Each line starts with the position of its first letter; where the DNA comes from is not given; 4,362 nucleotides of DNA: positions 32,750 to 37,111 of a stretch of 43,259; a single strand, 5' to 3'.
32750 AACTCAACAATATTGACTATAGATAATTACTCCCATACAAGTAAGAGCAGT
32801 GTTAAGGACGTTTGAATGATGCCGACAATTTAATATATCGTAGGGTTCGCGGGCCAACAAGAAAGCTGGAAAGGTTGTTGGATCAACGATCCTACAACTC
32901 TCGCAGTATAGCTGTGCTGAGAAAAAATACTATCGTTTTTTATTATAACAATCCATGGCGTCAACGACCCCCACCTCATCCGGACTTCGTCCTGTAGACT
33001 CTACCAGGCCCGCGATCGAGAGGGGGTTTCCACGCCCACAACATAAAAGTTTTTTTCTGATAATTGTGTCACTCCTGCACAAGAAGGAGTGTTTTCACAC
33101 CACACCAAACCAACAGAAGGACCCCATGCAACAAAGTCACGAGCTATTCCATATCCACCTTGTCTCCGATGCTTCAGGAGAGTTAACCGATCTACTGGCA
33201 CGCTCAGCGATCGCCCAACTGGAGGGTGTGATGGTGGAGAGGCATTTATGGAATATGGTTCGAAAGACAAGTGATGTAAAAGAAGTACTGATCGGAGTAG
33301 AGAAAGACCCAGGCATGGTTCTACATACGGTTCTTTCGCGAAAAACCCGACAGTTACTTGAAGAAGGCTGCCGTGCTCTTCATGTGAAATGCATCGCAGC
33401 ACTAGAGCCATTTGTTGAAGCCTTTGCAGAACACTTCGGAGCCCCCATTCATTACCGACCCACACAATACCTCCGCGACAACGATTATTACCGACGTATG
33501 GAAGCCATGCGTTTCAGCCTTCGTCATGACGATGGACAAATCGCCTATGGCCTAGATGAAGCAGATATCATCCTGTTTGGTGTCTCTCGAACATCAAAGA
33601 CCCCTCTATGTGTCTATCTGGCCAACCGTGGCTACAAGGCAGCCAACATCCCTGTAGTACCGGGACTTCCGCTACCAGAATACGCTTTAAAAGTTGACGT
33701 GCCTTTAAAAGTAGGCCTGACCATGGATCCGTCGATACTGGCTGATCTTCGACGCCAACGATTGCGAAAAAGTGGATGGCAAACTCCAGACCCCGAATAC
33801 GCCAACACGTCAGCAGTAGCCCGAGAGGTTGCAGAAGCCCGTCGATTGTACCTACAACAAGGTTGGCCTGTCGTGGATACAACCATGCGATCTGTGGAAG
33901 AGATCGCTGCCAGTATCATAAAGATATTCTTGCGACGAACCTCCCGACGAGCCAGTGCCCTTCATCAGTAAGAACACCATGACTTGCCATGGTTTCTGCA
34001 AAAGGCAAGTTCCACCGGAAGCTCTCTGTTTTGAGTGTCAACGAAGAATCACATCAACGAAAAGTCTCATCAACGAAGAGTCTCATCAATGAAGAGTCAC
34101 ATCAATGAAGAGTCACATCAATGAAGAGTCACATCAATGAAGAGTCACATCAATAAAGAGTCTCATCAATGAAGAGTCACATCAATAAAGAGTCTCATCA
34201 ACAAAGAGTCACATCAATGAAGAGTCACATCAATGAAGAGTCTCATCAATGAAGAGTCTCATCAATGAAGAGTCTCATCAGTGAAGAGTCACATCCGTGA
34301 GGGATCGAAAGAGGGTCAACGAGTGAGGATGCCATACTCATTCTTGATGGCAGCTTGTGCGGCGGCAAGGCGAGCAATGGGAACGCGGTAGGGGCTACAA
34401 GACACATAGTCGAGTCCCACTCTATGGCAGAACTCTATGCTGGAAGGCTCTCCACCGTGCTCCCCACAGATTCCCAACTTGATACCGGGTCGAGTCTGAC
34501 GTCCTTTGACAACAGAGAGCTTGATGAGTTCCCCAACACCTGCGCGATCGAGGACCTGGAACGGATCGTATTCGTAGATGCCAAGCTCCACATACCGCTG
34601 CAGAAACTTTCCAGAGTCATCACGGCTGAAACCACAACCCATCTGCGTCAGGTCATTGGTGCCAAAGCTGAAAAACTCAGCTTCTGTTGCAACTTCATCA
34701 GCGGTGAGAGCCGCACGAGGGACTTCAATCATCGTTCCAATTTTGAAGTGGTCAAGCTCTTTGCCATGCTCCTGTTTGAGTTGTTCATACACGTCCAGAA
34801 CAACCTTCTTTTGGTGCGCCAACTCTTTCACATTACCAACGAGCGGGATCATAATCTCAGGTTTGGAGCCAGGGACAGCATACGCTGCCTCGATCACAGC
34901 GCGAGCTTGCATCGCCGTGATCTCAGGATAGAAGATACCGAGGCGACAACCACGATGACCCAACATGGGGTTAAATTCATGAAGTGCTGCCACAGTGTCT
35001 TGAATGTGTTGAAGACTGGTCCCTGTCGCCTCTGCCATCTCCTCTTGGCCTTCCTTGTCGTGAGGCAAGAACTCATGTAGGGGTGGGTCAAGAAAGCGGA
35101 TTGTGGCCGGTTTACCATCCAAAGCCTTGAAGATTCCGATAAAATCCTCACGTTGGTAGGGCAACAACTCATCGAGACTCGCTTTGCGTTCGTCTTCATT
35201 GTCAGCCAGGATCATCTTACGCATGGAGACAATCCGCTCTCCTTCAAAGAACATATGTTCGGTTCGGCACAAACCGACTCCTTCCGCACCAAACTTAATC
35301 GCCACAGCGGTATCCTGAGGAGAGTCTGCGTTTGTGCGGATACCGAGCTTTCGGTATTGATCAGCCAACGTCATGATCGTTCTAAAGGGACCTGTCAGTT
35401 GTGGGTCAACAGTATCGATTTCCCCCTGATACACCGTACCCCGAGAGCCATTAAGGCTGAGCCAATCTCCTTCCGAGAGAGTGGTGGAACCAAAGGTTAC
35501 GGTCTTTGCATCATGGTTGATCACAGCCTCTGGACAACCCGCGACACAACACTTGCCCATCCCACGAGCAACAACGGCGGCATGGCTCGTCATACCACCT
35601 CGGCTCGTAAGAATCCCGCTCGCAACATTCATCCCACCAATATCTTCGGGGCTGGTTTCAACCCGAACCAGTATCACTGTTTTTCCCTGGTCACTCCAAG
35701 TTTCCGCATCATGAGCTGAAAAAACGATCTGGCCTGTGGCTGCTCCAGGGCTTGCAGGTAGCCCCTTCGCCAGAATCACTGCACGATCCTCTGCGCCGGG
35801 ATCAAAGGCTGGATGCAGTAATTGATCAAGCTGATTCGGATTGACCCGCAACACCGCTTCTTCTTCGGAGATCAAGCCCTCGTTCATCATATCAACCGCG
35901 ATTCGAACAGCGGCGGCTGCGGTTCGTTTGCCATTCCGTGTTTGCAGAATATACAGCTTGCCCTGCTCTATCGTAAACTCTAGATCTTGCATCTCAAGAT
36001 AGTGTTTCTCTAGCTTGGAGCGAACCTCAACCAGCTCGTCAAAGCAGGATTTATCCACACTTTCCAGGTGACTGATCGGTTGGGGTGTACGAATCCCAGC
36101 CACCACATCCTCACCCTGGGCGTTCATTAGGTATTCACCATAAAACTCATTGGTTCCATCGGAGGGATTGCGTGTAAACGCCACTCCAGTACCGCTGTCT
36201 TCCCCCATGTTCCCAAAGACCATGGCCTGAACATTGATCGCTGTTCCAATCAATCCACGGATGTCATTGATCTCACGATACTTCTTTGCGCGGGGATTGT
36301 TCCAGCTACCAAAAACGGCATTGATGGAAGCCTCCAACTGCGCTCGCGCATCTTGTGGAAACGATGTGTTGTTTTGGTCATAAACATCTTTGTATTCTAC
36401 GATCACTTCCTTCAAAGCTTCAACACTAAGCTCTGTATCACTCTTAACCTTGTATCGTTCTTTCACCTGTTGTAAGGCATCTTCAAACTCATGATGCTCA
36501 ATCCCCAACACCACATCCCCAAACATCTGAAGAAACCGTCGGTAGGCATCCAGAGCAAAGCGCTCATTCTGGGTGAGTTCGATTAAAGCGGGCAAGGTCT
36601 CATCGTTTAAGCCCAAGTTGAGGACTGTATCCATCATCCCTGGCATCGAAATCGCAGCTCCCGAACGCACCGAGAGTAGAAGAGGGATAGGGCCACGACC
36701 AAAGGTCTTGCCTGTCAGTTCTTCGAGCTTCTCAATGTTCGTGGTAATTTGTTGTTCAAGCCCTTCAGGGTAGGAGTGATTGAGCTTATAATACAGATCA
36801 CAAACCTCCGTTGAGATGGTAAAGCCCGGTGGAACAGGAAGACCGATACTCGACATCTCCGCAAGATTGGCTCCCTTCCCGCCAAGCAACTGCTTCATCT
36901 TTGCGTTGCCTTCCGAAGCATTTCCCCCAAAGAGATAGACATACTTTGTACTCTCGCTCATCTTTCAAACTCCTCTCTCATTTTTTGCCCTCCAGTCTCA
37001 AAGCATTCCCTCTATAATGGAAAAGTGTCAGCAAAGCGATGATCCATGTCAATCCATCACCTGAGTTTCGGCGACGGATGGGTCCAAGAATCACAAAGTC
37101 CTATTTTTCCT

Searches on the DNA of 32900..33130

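Call 31: search_rna_families(source=window, start=32900, end=33130, threshold=evalue, max_evalue=10, show_alignments=3)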
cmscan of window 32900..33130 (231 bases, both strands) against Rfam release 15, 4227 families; matches with E-value up to 10: 0.
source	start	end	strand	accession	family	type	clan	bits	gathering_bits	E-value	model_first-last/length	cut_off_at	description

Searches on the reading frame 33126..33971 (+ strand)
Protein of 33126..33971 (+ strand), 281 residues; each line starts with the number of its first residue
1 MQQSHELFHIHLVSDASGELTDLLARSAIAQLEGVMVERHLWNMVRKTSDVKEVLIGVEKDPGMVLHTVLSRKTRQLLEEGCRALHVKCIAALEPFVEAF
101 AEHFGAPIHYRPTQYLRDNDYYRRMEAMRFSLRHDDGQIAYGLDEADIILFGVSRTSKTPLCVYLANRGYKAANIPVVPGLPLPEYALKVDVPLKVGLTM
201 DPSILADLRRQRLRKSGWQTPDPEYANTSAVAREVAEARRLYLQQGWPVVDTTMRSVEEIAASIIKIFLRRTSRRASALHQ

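Call 15: search_protein_families(library=pfam, proteins=[window:33126-33971:+])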
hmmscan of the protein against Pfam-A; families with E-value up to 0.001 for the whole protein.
window:33126-33971:+ (281 aa): 1 family
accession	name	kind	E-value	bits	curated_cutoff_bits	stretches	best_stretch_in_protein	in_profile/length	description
PF03618.20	Kinase-PPPase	-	8.8e-76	255.4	23.5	1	10-265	1-256/256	Kinase/pyrophosphorylase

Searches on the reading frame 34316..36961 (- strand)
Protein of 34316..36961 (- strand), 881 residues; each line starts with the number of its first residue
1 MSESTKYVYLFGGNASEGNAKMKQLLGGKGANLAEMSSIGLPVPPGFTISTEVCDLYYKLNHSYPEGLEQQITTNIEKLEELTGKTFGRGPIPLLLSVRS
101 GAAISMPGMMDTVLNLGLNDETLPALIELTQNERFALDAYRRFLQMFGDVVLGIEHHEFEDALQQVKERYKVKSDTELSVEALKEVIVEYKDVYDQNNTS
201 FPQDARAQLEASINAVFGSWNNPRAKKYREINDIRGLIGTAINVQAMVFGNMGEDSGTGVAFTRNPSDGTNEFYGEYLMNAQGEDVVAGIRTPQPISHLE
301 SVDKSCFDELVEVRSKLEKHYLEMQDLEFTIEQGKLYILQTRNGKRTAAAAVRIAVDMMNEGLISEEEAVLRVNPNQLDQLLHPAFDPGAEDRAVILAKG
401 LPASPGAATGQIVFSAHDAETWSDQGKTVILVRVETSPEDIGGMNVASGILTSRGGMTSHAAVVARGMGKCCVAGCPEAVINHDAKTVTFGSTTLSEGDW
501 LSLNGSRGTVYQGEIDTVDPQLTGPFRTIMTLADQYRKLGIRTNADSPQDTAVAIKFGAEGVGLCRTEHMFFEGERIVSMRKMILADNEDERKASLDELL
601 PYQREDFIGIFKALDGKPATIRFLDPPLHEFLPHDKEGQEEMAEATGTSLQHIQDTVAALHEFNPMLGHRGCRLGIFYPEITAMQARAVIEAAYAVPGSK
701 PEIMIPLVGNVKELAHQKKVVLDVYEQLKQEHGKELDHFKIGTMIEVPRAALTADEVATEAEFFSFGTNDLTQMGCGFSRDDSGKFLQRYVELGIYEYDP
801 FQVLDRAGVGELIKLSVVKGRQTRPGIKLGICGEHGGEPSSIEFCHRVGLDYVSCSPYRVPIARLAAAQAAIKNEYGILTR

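Call 15: search_protein_families(library=pfam, proteins=[window:34316-36961:-])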
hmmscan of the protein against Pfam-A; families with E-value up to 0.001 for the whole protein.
window:34316-36961:- (881 aa): 3 families
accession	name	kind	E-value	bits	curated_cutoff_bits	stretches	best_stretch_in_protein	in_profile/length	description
PF02896.24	PEP-utilizers_C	-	1.7e-82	277.3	22.8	1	526-870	7-291/293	PEP-utilising enzyme, PEP-binding domain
PF01326.24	PPDK_N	-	7.7e-52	177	27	3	63-296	76-220/328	Pyruvate phosphate dikinase, AMP/ATP-binding domain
PF00391.29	PEP-utilizers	-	1.9e-23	82.2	23.1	1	428-508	4-72/72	PEP-utilising enzyme, mobile domain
